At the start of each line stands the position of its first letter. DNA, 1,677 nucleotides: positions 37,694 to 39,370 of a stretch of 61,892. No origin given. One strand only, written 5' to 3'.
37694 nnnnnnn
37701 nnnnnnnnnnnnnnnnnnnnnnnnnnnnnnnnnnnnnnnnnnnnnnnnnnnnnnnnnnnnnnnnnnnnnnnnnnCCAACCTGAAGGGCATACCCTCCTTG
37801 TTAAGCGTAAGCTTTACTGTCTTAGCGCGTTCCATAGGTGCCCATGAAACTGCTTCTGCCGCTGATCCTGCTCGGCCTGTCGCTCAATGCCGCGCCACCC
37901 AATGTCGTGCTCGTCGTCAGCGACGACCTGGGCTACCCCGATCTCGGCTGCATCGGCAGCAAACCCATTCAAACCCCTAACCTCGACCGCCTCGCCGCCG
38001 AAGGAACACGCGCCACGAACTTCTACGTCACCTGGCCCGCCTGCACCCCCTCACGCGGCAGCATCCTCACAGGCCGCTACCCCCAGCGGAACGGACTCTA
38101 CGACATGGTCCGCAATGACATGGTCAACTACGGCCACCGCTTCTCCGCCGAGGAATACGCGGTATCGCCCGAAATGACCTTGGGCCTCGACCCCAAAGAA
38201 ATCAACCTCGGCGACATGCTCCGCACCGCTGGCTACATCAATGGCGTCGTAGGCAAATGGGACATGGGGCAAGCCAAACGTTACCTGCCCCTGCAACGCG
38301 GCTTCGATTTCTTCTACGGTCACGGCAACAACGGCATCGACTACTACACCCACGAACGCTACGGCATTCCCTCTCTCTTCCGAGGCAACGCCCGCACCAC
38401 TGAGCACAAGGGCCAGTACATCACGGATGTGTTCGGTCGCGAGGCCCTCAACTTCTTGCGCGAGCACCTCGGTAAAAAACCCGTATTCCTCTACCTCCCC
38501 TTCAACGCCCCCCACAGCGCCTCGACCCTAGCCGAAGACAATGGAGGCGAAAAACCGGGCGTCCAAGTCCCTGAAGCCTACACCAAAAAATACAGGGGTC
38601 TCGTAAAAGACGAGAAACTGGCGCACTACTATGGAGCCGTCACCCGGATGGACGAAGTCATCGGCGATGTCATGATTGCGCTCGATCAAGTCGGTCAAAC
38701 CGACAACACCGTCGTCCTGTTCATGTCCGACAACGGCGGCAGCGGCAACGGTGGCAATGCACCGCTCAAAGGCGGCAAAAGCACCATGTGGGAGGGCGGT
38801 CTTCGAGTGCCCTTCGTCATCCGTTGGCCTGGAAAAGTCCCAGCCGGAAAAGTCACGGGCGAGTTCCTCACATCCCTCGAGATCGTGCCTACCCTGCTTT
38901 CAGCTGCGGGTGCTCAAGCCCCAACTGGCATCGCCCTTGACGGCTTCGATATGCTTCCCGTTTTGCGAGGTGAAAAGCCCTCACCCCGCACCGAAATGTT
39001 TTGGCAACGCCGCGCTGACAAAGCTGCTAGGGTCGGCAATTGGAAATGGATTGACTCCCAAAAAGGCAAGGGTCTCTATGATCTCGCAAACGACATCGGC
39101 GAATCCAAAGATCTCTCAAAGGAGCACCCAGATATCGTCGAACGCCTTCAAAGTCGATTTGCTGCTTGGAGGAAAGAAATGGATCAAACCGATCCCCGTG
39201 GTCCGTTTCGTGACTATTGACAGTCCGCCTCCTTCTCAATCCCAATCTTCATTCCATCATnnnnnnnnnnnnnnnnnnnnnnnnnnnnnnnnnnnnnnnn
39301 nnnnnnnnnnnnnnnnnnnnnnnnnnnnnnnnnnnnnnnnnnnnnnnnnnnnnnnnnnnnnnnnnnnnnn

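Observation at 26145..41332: Sulfatase / giant dehydrogenase / DUF1080 island: candidate periplasmic oxidative glycan-cleavage system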

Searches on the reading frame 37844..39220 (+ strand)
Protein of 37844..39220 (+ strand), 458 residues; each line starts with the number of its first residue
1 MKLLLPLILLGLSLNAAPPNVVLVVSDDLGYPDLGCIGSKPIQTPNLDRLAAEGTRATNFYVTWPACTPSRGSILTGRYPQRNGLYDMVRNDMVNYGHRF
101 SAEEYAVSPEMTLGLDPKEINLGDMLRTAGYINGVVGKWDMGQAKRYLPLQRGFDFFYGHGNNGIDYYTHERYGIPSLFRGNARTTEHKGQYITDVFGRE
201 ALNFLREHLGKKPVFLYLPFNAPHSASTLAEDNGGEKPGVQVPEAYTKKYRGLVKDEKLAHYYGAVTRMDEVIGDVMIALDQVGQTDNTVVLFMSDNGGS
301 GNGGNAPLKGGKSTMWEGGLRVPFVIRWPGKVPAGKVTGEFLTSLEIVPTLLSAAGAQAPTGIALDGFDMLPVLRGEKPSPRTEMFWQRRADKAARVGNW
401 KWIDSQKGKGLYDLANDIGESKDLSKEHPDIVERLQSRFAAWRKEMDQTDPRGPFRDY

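Call 6: search_protein_families(library=pfam, proteins=[window:37844-39220:+], max_evalue=0.01)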
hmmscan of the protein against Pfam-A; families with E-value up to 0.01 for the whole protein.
window:37844-39220:+ (458 aa): 5 families
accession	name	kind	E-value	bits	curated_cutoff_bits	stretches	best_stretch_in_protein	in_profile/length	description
PF00884.28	Sulfatase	-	6.1e-63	213.4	25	1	19-357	1-301/301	Sulfatase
PF16347.10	SGSH_C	-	2e-11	44.7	29.3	1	312-441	8-150/154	N-sulphoglucosamine sulphohydrolase, C-terminal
PF01663.27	Phosphodiest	-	3.2e-10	40.6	23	1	43-299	19-221/342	Type I phosphodiesterase / nucleotide pyrophosphatase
PF14707.11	Sulfatase_C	-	0.0004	21.4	30.9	1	410-450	57-100/127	C-terminal region of aryl-sulfatase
PF02995.22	DUF229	-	0.0095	15.1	25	0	261-298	305-342/496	Protein of unknown function (DUF229)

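Call 7: search_protein_families(library=ncbifam, proteins=[window:37844-39220:+], max_evalue=0.01)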
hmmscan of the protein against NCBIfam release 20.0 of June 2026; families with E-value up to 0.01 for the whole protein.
window:37844-39220:+ (458 aa): 6 families
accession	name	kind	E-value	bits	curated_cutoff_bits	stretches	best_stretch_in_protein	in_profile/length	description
NF010322.0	PRK13759.1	equivalog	2.2e-43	148.5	481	2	257-446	265-453/486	arylsulfatase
TIGR03417.1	chol_sulfatase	equivalog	4.7e-35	121.4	433.45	2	261-437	254-434/500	choline-sulfatase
NF045661.1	HdlasePehA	equivalog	1.4e-29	103.1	900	2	260-384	282-403/506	phosphoric/sulfuric ester hydrolase PehA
NF052527.1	Mn_arylsulf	exception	1.1e-20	74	850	2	241-440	244-449/479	manganese-dependent arylsulfatase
NF053595.1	LptchSynLtaSGpos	equivalog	1.8e-05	23.5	970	1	254-371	422-541/626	lipoteichoic acid synthase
NF038282.1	LapC_YejM_PbgA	exception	0.00021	19.7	825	1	256-338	408-484/584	LPS biosynthesis-modulating metalloenzyme YejM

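Call 44: search_solved_structures(query=window:37844-39217:+, max_evalue=1e-20)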
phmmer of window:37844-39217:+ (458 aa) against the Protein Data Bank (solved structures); distinct sequences matched with E-value up to 1e-20: 58.
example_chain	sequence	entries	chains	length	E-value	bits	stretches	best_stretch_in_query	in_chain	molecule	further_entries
6prm_A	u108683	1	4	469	2e-70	241.2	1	15-446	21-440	exo-4S-kappa carrageenan S1 sulfatase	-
6psm_A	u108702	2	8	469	6.6e-69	236.2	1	15-446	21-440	exo-4S-kappa carrageenan S1 sulfatase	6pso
6bia_A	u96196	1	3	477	1.6e-65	225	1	17-443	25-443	Sulfatase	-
9hh3_A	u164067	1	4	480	3.2e-65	224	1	18-445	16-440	Sulfatase, family S1-19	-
6b0j_A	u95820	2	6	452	5.1e-64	220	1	18-443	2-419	Iota-carrageenan sulfatase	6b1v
6b0k_A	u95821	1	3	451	5.3e-64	220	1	18-443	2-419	Iota-carrageenan sulfatase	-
9hh2_A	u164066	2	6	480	9.9e-64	219.1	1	18-445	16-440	Sulfatase, family S1-19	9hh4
9fo1_A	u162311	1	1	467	2.5e-60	207.9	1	20-451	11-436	k-carrageenan sulfatase S1_16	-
7stt_A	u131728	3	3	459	4.9e-60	206.9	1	17-451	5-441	N-acetylgalactosamine-6-sulfatase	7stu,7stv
1fsu_A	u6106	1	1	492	4.5e-58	200.4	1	17-386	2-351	N-ACETYLGALACTOSAMINE-4-SULFATASE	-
6ust_A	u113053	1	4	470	1.6e-56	195.3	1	16-447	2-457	N-acetylgalactosamine 6-sulfate sulfatase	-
7an1_AAA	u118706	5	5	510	7.1e-56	193.2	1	188-438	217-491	Arylsulfatase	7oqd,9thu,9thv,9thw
4fdi_A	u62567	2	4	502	1.4e-51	179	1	17-399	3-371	N-acetylgalactosamine-6-sulfatase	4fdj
7ana_AAA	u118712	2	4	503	8e-51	176.5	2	191-437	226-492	N-acetylgalactosamine-6-sulfatase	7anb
1e2s_P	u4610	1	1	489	3.2e-48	167.9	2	18-159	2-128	Arylsulfatase A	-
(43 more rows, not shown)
